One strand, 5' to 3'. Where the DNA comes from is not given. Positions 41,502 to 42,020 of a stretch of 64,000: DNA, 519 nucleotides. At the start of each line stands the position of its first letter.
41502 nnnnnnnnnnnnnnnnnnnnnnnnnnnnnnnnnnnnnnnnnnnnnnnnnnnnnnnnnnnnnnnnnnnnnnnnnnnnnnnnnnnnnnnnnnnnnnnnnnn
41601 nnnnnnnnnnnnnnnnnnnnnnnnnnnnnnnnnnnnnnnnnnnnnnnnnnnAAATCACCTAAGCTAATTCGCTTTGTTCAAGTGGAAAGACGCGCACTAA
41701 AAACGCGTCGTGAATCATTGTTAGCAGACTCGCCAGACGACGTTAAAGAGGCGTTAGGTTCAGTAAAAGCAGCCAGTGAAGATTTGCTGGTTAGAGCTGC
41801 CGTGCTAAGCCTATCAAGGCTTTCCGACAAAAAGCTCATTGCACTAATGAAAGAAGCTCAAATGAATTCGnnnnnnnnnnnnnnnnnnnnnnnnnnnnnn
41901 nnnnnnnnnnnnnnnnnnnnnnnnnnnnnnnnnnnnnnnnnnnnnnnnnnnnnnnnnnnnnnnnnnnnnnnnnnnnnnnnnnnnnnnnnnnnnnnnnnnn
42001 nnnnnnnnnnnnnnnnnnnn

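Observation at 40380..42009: parA cassette bracketed by two arrays of GATATC hexamers held on an exact 12-bp register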

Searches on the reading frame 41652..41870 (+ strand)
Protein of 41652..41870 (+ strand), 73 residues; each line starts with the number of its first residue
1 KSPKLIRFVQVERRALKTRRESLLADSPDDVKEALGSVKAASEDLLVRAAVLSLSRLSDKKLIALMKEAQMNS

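Call 68: search_protein_families(library=pfam, proteins=[window:41652-41870:+], max_evalue=10)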
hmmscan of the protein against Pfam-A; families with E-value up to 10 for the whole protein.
seq(73 aa): 0 families

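Call 112: search_solved_structures(query=A4, max_evalue=10, show_alignments=3)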
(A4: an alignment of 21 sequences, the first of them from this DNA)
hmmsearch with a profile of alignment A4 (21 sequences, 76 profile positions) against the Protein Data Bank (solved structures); distinct sequences matched with E-value up to 10: 5.
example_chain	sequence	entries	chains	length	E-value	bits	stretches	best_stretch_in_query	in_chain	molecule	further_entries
8wwc_C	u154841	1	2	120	0.024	18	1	15-62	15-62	De novo design protein 120-4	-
7kae_A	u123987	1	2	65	0.15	15.4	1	7-37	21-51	Regulatory protein rop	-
4iin_A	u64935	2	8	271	0.38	14.2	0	12-44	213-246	3-ketoacyl-acyl carrier protein reductase (FabG)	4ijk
1e0r_B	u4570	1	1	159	0.46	13.9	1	7-61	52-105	THERMOSOME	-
9l9p_S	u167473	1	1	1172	1.2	12.5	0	9-42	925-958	Putative tail fiber protein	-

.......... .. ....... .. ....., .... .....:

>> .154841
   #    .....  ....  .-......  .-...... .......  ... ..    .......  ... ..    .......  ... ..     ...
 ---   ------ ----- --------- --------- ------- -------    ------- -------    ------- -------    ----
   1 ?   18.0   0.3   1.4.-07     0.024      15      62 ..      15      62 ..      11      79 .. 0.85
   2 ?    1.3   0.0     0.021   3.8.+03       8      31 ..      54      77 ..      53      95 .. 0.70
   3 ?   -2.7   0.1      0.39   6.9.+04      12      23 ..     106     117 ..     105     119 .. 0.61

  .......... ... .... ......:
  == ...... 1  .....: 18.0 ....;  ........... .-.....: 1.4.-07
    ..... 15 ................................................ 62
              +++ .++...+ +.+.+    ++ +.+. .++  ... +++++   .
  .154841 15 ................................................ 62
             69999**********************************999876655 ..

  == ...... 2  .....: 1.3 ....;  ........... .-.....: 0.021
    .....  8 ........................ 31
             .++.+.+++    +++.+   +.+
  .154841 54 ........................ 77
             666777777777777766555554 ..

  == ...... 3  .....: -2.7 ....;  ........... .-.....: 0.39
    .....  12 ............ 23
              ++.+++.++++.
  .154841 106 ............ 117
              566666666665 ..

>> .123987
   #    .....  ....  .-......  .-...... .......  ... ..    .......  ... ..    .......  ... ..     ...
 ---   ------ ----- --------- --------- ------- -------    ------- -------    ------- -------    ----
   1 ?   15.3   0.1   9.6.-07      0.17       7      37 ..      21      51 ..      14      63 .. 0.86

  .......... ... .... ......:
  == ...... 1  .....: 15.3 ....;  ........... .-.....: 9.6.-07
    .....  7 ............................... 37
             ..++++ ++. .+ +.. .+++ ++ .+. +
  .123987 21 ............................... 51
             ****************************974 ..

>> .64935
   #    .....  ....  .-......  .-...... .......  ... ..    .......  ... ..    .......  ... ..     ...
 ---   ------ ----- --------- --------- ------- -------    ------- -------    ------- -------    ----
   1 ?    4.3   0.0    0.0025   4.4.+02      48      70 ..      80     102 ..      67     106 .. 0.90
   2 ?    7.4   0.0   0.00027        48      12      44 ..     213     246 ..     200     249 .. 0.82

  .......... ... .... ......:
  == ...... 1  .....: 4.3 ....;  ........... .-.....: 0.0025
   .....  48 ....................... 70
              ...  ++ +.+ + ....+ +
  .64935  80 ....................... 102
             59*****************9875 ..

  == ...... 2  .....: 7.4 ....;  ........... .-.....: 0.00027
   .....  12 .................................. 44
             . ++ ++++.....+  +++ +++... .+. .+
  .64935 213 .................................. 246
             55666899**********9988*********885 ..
